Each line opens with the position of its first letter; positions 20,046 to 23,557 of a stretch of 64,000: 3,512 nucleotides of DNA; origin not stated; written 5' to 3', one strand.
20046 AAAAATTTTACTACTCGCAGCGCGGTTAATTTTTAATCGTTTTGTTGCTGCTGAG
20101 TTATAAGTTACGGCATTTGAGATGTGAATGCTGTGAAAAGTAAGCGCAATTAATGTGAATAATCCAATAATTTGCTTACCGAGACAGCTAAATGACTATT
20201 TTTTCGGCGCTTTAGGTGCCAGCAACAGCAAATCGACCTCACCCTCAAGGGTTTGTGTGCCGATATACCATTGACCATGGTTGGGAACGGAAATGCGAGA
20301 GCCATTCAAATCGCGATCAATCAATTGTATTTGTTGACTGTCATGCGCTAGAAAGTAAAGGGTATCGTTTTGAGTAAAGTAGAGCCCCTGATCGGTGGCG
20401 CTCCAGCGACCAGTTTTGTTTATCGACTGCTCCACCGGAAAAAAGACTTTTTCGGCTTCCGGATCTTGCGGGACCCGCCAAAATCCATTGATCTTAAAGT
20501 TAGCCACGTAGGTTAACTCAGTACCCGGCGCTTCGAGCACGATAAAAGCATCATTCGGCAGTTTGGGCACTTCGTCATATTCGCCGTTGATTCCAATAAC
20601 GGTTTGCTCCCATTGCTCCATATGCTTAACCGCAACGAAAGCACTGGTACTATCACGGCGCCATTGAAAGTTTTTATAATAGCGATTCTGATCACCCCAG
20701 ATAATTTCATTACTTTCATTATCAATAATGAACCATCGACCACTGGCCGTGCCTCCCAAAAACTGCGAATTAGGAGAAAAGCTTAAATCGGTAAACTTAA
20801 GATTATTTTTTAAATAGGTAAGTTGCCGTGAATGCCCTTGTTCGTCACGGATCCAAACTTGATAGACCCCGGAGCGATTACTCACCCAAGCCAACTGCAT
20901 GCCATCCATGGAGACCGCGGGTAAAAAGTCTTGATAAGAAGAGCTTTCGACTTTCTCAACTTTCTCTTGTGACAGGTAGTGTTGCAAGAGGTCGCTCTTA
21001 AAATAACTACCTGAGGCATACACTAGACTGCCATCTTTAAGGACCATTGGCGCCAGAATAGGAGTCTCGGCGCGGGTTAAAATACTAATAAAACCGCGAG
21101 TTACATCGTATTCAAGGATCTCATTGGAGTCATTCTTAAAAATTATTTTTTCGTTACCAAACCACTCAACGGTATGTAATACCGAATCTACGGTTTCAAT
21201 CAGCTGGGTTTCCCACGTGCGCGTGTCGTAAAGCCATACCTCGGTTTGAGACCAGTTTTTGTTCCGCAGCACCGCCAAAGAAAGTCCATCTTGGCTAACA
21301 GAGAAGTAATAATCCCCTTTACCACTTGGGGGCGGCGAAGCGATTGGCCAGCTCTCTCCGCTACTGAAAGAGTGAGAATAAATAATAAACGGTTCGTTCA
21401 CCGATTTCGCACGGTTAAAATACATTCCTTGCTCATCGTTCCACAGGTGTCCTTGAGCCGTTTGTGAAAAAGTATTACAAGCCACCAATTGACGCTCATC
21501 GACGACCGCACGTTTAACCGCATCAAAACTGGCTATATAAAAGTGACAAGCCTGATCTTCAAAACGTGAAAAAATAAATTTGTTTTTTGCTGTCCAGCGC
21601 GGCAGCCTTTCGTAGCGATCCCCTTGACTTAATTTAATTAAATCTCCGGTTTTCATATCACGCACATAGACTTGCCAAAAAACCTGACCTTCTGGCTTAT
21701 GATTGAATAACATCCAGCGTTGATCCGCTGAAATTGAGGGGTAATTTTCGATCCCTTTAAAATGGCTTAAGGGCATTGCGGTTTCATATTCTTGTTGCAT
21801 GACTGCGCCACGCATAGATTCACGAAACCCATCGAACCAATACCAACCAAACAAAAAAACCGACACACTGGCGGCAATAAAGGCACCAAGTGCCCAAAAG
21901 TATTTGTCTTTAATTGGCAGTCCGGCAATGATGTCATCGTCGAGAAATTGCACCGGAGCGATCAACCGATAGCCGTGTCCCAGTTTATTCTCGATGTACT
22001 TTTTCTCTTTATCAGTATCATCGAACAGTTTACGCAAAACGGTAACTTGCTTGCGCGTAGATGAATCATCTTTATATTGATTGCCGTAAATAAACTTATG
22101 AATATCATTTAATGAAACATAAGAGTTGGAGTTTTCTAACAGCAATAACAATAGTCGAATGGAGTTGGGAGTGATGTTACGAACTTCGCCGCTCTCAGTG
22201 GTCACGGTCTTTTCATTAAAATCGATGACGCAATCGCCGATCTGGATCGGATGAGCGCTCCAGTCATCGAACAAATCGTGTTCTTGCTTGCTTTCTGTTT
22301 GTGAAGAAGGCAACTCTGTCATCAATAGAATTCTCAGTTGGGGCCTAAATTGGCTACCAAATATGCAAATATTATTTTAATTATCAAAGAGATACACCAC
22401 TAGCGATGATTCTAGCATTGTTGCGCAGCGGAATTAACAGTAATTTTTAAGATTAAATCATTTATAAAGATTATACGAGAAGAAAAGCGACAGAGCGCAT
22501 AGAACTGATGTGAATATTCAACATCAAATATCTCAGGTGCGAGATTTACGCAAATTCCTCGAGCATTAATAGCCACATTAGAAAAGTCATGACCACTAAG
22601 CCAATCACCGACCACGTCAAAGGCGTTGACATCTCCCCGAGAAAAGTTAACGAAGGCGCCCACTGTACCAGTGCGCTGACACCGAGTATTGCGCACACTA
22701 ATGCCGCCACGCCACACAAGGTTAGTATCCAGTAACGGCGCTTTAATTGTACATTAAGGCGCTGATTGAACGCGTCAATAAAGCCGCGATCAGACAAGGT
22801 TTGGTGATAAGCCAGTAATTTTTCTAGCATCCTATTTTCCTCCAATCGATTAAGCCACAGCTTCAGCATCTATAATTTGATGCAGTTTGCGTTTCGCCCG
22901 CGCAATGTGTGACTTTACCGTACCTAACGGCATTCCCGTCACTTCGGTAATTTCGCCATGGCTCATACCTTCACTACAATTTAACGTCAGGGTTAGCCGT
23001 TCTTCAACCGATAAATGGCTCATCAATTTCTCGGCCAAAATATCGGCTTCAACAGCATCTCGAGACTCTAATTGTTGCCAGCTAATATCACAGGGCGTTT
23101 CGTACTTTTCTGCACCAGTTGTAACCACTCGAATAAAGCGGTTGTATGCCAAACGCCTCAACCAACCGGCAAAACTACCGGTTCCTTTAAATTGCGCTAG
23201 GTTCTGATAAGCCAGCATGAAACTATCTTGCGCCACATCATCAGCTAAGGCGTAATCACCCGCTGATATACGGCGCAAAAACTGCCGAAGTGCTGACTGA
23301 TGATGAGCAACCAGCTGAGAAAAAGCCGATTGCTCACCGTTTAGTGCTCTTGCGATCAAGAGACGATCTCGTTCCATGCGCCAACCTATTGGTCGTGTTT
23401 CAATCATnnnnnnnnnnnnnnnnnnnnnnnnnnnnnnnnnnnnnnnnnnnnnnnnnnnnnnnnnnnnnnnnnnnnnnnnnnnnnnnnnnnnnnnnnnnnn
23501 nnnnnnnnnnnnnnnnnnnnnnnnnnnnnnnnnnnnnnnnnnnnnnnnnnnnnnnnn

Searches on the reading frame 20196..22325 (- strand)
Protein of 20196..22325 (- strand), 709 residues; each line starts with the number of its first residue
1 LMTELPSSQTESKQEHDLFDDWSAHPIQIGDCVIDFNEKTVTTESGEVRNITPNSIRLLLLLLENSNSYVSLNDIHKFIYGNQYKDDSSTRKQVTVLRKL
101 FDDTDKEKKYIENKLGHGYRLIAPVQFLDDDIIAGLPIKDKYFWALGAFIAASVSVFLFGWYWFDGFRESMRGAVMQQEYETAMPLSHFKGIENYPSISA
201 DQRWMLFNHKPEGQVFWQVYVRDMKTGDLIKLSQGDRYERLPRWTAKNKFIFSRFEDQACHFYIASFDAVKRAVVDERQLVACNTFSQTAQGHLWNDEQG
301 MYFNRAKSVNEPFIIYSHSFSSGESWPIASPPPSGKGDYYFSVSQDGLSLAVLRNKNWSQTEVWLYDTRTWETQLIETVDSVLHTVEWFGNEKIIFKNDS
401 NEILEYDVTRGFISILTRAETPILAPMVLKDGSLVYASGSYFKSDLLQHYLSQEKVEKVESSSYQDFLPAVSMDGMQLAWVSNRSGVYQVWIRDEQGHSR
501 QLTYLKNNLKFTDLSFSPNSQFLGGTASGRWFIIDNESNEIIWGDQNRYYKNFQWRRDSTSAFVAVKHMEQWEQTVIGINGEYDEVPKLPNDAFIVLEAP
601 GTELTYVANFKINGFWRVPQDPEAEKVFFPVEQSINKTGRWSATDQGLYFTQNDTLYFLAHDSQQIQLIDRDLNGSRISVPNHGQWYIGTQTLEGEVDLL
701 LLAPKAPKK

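Call 8: search_protein_families(library=pfam, proteins=[window:20196-22325:-], max_evalue=0.01)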
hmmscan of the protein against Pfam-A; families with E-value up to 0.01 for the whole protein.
window:20196-22325:- (709 aa): 2 families
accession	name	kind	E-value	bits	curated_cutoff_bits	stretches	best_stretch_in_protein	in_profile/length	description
PF00486.34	Trans_reg_C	-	6.7e-10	39.4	26.2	1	49-121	4-77/77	Transcriptional regulatory protein, C terminal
PF07676.18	PD40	-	3e-09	37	20.9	1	465-492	10-38/38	WD40-like Beta Propeller Repeat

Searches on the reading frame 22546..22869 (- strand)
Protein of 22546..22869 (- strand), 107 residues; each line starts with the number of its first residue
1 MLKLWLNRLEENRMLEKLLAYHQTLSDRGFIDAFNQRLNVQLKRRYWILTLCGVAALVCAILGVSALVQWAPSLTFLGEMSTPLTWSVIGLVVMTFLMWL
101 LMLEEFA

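Call 8: search_protein_families(library=pfam, proteins=[window:22546-22869:-], max_evalue=0.01)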
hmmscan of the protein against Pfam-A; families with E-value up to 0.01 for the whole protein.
window:22546-22869:- (107 aa): 1 family
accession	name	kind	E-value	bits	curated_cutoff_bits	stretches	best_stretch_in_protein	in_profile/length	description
PF11239.13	DUF3040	-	0.00015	22.4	24.7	1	10-99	6-83/84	Protein of unknown function (DUF3040)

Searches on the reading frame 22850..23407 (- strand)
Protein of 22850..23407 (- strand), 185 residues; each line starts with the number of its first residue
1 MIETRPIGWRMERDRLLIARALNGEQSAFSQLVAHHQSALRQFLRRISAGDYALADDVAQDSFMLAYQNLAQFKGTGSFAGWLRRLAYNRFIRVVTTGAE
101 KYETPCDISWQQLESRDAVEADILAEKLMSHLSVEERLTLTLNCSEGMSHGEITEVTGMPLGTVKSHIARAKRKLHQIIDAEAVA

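Call 8: search_protein_families(library=pfam, proteins=[window:22850-23407:-], max_evalue=0.01)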
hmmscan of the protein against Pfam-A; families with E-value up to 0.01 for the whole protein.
window:22850-23407:- (185 aa): 4 families
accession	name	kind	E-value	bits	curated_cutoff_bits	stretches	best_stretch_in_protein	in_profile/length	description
PF08281.18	Sigma70_r4_2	-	2.5e-11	43.5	25.7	1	126-175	5-54/54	Sigma-70, region 4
PF04542.20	Sigma70_r2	-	3e-11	43.4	24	1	32-94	1-64/71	Sigma-70 region 2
PF04545.22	Sigma70_r4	-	3e-06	27.1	24.1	1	128-175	1-48/50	Sigma-70, region 4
PF14493.12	HTH_40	-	0.0046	17.7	27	0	138-175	4-40/89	Helix-turn-helix domain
